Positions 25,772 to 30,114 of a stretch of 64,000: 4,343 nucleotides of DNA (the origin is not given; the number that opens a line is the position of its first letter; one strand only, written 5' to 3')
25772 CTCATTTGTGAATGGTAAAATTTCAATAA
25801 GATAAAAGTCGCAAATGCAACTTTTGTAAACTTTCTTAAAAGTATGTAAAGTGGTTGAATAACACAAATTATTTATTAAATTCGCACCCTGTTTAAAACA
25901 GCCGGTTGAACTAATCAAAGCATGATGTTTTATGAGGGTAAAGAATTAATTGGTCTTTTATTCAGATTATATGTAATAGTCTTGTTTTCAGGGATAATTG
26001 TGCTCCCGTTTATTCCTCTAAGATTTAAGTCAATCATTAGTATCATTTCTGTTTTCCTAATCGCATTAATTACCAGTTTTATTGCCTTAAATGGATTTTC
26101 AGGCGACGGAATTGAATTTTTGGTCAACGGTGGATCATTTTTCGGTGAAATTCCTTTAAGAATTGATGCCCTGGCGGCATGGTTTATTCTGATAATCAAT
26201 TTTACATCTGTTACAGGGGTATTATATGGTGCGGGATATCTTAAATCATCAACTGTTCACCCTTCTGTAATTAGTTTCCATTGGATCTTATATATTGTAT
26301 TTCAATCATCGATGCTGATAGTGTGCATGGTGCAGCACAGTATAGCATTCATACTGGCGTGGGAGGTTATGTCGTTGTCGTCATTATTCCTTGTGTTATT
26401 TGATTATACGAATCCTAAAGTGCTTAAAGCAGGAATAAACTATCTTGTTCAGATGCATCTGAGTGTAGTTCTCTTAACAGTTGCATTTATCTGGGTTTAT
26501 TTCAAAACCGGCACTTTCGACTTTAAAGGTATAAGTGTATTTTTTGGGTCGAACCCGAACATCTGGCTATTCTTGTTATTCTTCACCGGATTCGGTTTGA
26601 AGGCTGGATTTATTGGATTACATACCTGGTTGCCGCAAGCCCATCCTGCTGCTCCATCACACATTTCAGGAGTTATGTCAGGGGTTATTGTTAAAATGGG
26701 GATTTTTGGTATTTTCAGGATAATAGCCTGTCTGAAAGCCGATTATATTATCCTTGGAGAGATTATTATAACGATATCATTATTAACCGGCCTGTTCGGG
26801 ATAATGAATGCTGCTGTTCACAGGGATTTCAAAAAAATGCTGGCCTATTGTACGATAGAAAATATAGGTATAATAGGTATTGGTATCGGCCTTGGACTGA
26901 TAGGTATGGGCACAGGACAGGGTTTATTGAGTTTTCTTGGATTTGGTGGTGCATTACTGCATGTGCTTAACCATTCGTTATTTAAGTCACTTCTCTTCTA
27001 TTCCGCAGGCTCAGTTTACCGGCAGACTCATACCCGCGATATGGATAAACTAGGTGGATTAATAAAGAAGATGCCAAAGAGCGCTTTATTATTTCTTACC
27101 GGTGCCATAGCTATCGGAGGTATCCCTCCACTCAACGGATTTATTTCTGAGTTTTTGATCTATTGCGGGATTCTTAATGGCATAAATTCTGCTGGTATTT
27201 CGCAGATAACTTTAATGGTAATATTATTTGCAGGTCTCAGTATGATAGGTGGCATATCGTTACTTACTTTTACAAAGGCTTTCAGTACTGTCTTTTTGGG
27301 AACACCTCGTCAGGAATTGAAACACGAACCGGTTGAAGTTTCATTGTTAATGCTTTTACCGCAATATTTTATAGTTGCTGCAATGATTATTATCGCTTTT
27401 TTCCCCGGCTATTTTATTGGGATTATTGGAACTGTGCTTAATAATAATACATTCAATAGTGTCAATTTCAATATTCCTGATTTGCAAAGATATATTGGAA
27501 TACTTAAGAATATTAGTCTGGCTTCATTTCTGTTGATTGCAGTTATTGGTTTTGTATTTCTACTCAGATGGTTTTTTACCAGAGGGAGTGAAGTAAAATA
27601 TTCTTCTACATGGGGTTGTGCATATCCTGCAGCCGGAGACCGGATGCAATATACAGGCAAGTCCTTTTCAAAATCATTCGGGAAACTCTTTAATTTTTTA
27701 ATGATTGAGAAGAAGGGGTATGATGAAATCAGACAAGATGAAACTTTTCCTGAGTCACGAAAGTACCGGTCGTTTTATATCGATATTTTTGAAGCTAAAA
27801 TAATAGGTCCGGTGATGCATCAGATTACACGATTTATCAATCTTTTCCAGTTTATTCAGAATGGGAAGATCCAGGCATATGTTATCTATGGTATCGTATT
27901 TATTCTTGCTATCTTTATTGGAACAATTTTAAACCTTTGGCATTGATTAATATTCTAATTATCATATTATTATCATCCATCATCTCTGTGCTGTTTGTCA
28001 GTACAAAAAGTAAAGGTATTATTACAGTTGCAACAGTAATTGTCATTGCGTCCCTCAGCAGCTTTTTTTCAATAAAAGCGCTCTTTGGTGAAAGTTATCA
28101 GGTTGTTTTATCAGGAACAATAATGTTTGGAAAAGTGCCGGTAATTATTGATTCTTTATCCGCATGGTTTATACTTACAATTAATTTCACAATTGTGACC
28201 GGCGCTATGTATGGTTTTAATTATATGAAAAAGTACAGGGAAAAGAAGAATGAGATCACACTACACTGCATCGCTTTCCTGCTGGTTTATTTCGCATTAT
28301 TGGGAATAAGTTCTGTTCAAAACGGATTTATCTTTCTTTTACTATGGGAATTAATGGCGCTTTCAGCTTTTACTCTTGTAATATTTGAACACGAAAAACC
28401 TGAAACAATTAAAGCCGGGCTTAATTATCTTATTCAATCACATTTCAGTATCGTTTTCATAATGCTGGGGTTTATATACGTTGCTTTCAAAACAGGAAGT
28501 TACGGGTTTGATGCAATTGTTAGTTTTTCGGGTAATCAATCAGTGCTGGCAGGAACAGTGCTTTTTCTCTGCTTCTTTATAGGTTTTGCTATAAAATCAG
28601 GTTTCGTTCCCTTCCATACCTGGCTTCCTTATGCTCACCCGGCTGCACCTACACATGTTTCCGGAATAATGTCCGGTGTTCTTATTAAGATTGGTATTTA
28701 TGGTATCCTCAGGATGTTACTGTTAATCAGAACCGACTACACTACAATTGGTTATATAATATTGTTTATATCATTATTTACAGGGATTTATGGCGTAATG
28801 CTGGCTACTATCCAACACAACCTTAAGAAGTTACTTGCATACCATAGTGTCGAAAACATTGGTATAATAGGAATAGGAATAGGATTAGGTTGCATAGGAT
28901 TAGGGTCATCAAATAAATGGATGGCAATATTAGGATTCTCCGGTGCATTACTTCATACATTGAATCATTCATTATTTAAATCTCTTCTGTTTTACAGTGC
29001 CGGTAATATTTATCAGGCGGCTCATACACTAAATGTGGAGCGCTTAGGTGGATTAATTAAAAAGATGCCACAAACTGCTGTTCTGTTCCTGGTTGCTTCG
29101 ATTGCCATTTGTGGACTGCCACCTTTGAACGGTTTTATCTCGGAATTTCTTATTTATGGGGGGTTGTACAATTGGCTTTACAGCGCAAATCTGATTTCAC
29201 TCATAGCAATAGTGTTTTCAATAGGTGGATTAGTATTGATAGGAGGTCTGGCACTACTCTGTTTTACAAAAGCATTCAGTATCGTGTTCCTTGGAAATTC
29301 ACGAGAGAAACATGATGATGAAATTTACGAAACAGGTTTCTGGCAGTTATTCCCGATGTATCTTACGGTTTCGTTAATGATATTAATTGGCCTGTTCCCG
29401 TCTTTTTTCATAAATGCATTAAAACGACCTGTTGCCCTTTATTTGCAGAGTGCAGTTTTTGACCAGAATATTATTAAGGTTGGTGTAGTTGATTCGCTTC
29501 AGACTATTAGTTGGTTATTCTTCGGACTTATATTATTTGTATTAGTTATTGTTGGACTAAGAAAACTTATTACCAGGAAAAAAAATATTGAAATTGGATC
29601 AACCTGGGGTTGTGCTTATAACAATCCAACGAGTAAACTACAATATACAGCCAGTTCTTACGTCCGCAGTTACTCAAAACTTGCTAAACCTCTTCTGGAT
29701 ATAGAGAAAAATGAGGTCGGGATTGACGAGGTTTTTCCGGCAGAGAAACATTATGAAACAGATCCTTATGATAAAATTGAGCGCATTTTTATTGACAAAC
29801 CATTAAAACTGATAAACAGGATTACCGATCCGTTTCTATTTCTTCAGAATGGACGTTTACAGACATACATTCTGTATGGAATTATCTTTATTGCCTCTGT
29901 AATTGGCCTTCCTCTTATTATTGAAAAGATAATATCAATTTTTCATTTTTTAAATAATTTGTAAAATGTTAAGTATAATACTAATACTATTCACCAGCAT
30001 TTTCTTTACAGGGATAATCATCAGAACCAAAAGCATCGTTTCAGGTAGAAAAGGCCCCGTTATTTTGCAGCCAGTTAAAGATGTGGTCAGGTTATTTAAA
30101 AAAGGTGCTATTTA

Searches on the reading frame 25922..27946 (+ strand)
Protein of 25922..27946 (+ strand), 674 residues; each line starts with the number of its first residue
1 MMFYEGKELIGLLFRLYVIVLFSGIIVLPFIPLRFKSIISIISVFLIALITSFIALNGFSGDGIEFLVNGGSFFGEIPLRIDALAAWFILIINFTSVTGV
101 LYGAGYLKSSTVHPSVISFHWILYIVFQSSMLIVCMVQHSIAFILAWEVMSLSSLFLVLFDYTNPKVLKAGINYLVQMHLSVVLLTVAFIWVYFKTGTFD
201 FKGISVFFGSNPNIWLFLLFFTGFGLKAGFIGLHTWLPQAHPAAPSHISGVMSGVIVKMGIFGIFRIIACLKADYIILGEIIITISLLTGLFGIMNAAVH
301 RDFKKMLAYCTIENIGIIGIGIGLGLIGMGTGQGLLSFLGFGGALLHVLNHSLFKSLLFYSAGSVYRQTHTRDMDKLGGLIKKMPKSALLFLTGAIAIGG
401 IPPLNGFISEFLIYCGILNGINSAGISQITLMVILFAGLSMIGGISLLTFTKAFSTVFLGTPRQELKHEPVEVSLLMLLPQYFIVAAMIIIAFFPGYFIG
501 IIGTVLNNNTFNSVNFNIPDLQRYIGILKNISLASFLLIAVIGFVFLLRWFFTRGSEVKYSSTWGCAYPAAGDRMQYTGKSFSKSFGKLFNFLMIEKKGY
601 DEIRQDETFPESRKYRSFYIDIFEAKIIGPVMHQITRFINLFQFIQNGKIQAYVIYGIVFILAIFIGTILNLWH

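Call 6: search_protein_families(library=ncbifam, proteins=[window:25922-27946:+], max_evalue=0.001)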
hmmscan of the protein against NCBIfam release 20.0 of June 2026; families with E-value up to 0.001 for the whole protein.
window:25922-27946:+ (674 aa): 68 families (the best 25 are shown)
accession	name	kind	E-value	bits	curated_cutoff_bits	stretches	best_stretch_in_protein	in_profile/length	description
NF005086.0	PRK06521.1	equivalog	2.3e-137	459.2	667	1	34-665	30-664/669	hydrogenase 4 subunit B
NF006418.0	PRK08667.1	equivalog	2.7e-114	383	794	1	12-666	5-638/644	hydrogenase membrane subunit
NF006240.0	PRK08376.1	subfamily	5.5e-61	207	662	1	75-497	78-494/521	putative monovalent cation/H+ antiporter subunit D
NF006419.0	PRK08668.1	equivalog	5e-59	200.6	617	1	16-604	7-575/613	NADH dehydrogenase subunit M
NF005958.0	PRK08042.1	equivalog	2.3e-57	195.2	727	1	65-587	57-557/608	formate hydrogenlyase subunit 3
NF009310.0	PRK12668.1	equivalog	9.3e-52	176.6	564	1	19-549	11-474/584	Na(+)/H(+) antiporter subunit D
TIGR01972.1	NDH_I_M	subfamily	7.6e-49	166.7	263.8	1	77-505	72-478/486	NADH-quinone oxidoreductase subunit M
NF005097.0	PRK06525.1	equivalog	1.3e-48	166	430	1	22-488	13-468/480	hydrogenase 4 subunit D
NF009286.0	PRK12646.1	equivalog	1.4e-44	152.8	1063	1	77-550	72-549/800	DUF4040 family protein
NF009288.0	PRK12648.1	equivalog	5.5e-43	147.2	1104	1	39-522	35-495/954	monovalent cation/H+ antiporter subunit A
NF005044.0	PRK06458.1-4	equivalog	8.8e-43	146.9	610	1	78-492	69-476/531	hydrogenase 4 subunit F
NF009285.0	PRK12645.1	equivalog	2.3e-42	145.2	1028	1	41-548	36-547/804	Na+/H+ antiporter subunit A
TIGR00940.1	2a6301s01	subfamily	1.7e-41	142.4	920.45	1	60-544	51-536/793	monovalent cation:proton antiporter subunit A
NF005141.0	PRK06590.1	equivalog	5.5e-40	137.9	556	1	37-665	32-606/615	NADH-quinone oxidoreductase subunit L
NF009287.0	PRK12647.1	equivalog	4.4e-39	134.6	937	1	78-527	71-499/773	putative monovalent cation/H+ antiporter subunit A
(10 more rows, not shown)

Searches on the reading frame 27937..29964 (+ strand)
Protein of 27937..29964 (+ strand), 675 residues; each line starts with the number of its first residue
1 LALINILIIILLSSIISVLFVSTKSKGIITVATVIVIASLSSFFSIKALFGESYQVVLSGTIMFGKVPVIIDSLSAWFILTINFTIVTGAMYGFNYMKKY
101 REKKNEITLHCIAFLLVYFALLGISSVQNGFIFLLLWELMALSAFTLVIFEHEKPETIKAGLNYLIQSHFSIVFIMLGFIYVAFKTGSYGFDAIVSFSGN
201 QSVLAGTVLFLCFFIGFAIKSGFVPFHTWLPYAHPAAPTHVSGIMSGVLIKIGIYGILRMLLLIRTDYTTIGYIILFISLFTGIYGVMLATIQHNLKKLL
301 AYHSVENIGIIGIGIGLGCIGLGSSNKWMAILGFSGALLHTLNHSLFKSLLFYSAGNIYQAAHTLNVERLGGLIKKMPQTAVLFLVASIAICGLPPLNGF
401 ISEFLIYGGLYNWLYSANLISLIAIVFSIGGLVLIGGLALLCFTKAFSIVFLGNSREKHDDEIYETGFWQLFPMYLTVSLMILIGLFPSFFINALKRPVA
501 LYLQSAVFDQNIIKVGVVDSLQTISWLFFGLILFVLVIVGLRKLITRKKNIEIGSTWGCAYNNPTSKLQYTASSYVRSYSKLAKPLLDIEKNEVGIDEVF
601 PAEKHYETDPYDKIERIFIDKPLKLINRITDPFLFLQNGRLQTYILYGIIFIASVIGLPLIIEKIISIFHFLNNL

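Call 6: search_protein_families(library=ncbifam, proteins=[window:27937-29964:+], max_evalue=0.001)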
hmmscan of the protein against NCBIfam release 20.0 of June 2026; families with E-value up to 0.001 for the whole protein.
window:27937-29964:+ (675 aa): 71 families (the best 25 are shown)
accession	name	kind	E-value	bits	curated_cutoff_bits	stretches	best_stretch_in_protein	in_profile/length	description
NF005086.0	PRK06521.1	equivalog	2.9e-147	492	667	1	5-652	10-660/669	hydrogenase 4 subunit B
NF006418.0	PRK08667.1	equivalog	7.7e-108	361.7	794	1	5-655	8-636/644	hydrogenase membrane subunit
NF006240.0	PRK08376.1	subfamily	5.8e-69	233.4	662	1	37-505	51-509/521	putative monovalent cation/H+ antiporter subunit D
TIGR01972.1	NDH_I_M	subfamily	2e-64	218.1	263.8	1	8-500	5-480/486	NADH-quinone oxidoreductase subunit M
NF006419.0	PRK08668.1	equivalog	1.7e-61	208.8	617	1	1-582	2-560/613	NADH dehydrogenase subunit M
NF005958.0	PRK08042.1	equivalog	1.3e-59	202.6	727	1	14-590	18-567/608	formate hydrogenlyase subunit 3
NF009310.0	PRK12668.1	equivalog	1.6e-51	175.8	564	1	10-538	12-473/584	Na(+)/H(+) antiporter subunit D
TIGR00940.1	2a6301s01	subfamily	9.5e-50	169.7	920.45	1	5-554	4-559/793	monovalent cation:proton antiporter subunit A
NF005097.0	PRK06525.1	equivalog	3e-47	161.4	430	1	5-463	8-451/480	hydrogenase 4 subunit D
NF009287.0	PRK12647.1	equivalog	1e-46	159.9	937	1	7-547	7-527/773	putative monovalent cation/H+ antiporter subunit A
NF009288.0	PRK12648.1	equivalog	5.6e-46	157.1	1104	1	1-498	1-481/954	monovalent cation/H+ antiporter subunit A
NF009285.0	PRK12645.1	equivalog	1.1e-45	156.2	1028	1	4-549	6-551/804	Na+/H+ antiporter subunit A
NF004505.0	PRK05846.2-5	equivalog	3.4e-44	151.5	700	1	7-501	8-480/508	NADH-quinone oxidoreductase subunit M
NF004506.0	PRK05846.2-6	equivalog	6.8e-44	151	789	1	3-497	6-484/493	NADH-quinone oxidoreductase subunit M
NF005044.0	PRK06458.1-4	equivalog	3.8e-43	148.1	610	1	6-505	9-497/531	hydrogenase 4 subunit F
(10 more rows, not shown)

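Call 52: search_solved_structures(query=window:27937-29964:+, max_evalue=1e-30, show_alignments=2)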
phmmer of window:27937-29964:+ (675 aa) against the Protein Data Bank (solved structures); distinct sequences matched with E-value up to 1e-30: 6.
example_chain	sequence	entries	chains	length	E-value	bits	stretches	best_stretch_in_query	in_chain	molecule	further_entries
6cfw_H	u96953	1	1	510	5.4e-57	196.9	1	58-503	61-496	Monovalent cation/H+ antiporter subunit D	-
7z0s_C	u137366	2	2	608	8.2e-52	179.8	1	55-591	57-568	Formate hydrogenlyase subunit 3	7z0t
6hum_D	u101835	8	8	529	2.4e-32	115.5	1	112-490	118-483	NAD(P)H-quinone oxidoreductase chain 4 1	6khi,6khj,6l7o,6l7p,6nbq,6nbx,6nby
6z16_A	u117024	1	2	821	2.9e-32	115.2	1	70-534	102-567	Multisubunit Na+/H+ antiporter, A subunit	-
8e73_4M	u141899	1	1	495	4.7e-31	111.2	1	69-495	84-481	Nad4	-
8qby_M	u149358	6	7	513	6.1e-31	110.8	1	52-504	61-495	NADH dehydrogenase subunit M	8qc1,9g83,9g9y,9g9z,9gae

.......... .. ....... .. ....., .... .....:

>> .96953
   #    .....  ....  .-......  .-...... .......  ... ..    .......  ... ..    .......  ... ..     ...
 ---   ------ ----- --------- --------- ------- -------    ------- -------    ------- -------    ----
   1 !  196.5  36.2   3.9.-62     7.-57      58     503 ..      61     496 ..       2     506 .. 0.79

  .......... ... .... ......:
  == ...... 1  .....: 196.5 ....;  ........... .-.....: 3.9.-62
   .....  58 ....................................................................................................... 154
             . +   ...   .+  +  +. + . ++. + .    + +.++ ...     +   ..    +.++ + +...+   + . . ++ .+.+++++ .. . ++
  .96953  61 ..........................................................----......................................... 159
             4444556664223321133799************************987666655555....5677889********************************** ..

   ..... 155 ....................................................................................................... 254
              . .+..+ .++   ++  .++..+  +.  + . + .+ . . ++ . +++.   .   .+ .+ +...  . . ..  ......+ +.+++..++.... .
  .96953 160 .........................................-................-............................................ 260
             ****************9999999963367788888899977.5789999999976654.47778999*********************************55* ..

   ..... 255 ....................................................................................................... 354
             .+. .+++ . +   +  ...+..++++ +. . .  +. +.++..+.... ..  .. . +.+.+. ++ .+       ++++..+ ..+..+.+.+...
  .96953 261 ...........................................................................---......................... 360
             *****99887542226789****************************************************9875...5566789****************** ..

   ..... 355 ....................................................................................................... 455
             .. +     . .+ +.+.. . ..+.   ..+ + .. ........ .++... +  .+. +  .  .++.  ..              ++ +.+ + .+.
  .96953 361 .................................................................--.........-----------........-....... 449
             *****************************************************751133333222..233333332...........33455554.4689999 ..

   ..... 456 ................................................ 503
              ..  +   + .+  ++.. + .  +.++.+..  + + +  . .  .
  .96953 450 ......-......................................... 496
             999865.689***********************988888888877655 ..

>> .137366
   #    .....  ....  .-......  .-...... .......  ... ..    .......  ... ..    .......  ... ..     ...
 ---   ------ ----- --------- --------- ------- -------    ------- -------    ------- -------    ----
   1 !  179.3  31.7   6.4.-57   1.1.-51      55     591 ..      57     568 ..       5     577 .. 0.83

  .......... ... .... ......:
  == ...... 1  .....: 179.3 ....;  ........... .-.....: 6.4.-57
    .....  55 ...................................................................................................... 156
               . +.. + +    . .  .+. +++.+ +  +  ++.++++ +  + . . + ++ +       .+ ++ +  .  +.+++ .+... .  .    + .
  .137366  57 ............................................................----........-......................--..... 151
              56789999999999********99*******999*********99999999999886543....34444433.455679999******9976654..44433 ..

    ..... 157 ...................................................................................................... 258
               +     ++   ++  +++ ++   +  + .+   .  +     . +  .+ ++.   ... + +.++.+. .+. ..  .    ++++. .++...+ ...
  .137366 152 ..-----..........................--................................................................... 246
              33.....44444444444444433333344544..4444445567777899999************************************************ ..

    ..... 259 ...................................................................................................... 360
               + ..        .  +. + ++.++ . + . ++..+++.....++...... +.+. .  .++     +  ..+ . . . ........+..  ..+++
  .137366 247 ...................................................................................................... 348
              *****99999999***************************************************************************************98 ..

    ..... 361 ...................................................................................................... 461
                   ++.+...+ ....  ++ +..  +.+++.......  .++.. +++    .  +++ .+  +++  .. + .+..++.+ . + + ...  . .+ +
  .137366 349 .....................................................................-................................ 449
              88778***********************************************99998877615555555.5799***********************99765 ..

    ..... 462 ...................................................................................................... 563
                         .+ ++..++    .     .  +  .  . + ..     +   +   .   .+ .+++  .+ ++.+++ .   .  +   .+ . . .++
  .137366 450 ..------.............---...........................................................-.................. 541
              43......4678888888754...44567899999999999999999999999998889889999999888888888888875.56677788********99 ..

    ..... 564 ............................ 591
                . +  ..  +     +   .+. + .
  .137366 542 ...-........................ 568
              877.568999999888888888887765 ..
